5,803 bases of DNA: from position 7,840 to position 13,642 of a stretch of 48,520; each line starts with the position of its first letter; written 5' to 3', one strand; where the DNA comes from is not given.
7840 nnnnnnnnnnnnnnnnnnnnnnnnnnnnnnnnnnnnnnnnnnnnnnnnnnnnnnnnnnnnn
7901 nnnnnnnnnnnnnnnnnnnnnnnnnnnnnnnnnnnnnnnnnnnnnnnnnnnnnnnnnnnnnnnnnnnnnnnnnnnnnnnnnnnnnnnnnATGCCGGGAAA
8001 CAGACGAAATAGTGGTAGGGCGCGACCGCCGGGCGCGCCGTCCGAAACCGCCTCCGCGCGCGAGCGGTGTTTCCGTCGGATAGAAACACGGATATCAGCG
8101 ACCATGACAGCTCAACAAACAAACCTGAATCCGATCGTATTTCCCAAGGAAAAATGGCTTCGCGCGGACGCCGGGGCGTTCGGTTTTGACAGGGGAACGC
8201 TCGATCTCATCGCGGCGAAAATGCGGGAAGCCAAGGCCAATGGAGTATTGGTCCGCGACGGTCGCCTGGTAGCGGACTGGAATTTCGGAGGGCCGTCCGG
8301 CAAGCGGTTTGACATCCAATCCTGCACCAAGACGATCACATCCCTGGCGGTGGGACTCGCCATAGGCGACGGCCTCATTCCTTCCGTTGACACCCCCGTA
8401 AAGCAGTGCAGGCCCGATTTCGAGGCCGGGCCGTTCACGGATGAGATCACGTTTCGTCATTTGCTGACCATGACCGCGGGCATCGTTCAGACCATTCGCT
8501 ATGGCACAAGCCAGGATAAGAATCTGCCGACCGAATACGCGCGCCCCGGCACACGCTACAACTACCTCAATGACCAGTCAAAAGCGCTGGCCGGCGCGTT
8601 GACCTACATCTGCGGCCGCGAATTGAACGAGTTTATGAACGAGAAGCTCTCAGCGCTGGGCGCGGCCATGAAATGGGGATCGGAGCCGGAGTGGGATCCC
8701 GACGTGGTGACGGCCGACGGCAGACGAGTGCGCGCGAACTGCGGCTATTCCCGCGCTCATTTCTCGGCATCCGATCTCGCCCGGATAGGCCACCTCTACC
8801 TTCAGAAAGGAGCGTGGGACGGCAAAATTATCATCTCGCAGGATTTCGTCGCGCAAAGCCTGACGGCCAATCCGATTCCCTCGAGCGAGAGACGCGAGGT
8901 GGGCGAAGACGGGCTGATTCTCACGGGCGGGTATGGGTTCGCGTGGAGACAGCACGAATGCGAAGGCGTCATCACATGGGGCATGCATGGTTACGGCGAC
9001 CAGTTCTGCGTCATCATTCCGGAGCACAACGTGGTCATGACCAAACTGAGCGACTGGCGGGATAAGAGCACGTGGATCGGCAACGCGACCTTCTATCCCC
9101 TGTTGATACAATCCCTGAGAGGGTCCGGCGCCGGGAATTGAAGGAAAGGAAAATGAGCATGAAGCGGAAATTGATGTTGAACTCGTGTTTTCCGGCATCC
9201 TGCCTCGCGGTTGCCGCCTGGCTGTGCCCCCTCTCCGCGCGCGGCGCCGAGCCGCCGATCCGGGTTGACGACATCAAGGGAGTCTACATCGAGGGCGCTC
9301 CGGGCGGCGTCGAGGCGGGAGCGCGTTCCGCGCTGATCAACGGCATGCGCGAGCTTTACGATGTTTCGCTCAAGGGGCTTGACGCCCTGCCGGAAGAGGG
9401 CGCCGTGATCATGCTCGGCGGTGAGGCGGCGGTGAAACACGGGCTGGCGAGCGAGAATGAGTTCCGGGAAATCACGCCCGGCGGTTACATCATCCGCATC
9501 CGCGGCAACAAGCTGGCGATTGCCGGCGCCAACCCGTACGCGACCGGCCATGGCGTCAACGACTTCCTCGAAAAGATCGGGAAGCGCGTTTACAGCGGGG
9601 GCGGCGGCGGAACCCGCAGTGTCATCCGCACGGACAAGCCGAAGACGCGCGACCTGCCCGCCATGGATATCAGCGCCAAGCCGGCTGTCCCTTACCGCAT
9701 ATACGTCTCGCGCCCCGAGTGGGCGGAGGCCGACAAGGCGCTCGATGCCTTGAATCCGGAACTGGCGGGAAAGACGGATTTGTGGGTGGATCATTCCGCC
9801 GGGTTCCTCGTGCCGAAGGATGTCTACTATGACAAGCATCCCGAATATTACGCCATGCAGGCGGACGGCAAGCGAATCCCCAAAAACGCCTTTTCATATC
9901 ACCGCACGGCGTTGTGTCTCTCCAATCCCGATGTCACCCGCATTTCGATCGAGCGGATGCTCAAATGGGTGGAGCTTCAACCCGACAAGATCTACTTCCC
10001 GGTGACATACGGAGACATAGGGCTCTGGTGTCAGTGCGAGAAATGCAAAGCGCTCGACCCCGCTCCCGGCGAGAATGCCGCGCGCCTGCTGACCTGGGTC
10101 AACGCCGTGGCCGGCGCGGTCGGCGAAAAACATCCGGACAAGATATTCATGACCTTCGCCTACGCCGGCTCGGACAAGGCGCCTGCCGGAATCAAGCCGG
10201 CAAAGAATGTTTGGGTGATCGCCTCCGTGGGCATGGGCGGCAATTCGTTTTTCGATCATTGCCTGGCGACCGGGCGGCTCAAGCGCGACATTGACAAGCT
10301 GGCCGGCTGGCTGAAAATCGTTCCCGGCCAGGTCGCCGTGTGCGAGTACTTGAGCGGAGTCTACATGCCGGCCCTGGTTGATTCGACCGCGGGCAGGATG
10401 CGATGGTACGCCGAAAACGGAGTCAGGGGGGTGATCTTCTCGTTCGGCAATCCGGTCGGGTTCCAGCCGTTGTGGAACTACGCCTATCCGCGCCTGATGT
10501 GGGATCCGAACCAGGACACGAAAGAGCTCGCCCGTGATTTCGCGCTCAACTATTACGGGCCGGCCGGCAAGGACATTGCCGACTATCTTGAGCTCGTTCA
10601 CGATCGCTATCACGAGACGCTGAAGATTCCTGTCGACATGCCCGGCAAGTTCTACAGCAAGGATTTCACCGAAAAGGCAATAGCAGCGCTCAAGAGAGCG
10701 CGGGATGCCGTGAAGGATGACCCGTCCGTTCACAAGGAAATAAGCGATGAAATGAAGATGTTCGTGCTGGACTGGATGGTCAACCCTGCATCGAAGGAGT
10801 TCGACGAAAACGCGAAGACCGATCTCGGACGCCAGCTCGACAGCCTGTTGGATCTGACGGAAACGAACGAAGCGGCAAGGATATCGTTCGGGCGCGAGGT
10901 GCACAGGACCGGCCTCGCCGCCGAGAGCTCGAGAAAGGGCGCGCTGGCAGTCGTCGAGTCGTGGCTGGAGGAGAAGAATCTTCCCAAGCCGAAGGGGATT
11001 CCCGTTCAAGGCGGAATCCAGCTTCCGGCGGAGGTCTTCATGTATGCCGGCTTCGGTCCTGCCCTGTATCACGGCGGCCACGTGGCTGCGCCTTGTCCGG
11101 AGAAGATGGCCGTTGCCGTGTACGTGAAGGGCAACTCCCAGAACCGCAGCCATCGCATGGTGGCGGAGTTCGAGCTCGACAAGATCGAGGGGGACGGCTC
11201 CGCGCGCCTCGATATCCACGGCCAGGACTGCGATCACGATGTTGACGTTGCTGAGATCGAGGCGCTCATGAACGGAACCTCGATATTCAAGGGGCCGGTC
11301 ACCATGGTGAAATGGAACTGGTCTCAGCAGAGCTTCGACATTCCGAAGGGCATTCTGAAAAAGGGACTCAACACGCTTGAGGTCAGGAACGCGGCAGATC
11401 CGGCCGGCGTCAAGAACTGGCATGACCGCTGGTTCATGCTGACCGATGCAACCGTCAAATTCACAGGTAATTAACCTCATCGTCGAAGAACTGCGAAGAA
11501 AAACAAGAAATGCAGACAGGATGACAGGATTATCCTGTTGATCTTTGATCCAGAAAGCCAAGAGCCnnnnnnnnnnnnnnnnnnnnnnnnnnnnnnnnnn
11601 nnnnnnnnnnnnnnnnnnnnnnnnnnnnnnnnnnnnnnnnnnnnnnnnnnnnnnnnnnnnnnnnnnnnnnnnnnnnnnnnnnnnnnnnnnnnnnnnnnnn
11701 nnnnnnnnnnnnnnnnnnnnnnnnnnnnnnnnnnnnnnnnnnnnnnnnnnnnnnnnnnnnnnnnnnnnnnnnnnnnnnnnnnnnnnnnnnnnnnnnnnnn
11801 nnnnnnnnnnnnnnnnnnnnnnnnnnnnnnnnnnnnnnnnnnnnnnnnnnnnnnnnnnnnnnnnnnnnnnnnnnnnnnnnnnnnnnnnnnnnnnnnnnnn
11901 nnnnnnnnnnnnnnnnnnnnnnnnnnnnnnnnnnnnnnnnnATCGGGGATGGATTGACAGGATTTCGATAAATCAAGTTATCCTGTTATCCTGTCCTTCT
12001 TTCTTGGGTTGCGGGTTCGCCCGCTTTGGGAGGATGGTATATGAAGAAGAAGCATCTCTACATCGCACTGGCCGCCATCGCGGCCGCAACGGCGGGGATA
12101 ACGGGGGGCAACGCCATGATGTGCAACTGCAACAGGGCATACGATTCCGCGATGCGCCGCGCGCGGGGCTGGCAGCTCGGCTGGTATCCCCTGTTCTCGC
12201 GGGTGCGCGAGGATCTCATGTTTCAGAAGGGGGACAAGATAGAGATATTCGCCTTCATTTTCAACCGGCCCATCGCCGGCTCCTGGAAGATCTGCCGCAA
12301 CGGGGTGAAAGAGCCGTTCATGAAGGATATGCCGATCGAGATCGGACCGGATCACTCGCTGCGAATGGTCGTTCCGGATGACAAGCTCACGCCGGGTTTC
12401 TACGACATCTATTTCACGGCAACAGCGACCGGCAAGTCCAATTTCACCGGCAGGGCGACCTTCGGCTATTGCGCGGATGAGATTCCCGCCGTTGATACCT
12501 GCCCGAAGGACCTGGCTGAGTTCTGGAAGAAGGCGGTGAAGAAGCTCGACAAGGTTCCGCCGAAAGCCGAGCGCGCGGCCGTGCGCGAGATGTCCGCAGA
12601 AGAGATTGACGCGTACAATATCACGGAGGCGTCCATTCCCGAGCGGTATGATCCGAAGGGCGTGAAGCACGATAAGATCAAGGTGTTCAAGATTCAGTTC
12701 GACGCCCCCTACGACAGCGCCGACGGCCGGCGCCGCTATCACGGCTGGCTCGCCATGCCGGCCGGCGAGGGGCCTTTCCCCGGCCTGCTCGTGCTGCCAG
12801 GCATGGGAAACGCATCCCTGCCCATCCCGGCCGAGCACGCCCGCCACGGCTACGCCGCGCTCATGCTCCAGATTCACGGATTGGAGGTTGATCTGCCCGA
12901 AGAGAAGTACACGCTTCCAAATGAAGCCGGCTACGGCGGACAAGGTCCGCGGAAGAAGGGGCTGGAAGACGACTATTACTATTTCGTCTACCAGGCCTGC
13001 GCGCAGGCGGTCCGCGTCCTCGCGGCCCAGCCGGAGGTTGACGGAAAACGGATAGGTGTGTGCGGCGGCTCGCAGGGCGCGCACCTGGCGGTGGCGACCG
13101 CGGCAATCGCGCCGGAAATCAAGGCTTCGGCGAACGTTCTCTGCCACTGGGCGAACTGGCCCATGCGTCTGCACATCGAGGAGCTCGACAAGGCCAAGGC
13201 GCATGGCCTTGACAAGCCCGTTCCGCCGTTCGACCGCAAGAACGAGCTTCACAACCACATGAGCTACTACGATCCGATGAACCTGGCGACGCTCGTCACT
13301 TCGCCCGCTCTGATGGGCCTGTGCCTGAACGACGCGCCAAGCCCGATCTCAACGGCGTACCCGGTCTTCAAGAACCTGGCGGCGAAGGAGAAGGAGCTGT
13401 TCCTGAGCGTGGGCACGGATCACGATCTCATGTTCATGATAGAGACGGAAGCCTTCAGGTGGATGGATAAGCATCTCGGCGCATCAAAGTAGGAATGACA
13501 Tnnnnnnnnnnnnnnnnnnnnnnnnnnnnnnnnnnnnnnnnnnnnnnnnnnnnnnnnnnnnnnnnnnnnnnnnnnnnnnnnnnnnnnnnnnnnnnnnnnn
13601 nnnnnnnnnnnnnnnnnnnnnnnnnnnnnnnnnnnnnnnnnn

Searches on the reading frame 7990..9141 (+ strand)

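Call 8: search_protein_families(library=pfam, proteins=[window:7990-9141:+], max_evalue=0.001)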
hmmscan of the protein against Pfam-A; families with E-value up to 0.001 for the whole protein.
window:7990-9141:+ (383 aa): 1 family
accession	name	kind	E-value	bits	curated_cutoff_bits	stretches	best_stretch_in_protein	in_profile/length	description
PF00144.29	Beta-lactamase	-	1.5e-23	84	27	1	74-356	5-310/329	Beta-lactamase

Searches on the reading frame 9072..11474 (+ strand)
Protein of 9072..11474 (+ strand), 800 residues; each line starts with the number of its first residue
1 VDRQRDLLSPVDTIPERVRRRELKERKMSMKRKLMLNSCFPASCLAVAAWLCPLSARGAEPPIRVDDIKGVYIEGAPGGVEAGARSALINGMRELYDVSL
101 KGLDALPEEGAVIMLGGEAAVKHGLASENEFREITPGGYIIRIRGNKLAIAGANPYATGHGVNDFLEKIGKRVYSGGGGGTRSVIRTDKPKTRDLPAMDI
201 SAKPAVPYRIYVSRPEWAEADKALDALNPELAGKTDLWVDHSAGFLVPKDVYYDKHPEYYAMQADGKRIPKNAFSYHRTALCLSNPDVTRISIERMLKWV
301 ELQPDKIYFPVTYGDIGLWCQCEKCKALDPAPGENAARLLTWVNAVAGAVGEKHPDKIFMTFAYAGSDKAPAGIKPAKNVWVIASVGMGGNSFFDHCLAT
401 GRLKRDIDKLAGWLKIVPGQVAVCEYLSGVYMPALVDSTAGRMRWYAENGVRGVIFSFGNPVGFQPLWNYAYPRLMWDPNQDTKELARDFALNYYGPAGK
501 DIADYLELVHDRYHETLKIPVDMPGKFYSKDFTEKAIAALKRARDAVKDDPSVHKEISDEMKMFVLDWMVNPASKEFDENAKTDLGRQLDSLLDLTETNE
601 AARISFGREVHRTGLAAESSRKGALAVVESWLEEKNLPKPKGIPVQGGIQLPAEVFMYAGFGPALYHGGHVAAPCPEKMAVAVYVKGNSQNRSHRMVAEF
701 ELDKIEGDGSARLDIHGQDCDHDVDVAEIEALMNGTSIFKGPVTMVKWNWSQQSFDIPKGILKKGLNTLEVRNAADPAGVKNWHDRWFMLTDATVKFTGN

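Call 8: search_protein_families(library=pfam, proteins=[window:9072-11474:+], max_evalue=0.001)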
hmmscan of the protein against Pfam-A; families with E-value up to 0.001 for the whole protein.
window:9072-11474:+ (800 aa): 1 family
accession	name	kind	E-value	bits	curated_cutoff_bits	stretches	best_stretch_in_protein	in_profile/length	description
PF16126.11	DUF4838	-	1.6e-49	169.3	26.6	1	191-506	13-324/325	Domain of unknown function (DUF4838)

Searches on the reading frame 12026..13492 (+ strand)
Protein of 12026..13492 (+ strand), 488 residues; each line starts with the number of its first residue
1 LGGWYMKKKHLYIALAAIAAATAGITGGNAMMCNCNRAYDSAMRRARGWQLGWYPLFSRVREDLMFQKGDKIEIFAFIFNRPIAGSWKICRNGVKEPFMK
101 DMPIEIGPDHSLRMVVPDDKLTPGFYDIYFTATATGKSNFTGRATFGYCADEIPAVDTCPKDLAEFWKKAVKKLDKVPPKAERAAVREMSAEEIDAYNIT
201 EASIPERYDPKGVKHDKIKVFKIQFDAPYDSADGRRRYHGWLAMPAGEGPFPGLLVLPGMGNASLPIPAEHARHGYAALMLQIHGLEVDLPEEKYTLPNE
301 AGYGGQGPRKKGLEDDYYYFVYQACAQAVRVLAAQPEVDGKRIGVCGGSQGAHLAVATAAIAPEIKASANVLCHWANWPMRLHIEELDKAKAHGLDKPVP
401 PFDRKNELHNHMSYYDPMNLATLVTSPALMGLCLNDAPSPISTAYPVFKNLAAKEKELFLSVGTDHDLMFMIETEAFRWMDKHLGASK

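Call 8: search_protein_families(library=pfam, proteins=[window:12026-13492:+], max_evalue=0.001)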
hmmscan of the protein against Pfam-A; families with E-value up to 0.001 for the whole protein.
window:12026-13492:+ (488 aa): 4 families
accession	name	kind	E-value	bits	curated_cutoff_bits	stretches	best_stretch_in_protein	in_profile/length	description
PF05448.18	AXE1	-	2.4e-30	105.9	21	1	208-482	44-320/321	Acetyl xylan esterase (AXE1)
PF00326.27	Peptidase_S9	-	2.6e-05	24.2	22.6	1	324-463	47-182/213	Prolyl oligopeptidase family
PF08840.17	BAAT_C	-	3.8e-05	24.3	20.9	1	327-377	8-58/210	BAAT / Acyl-CoA thioester hydrolase C terminal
PF01738.24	DLH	-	4.4e-05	23.6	21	1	240-370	3-126/217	Dienelactone hydrolase family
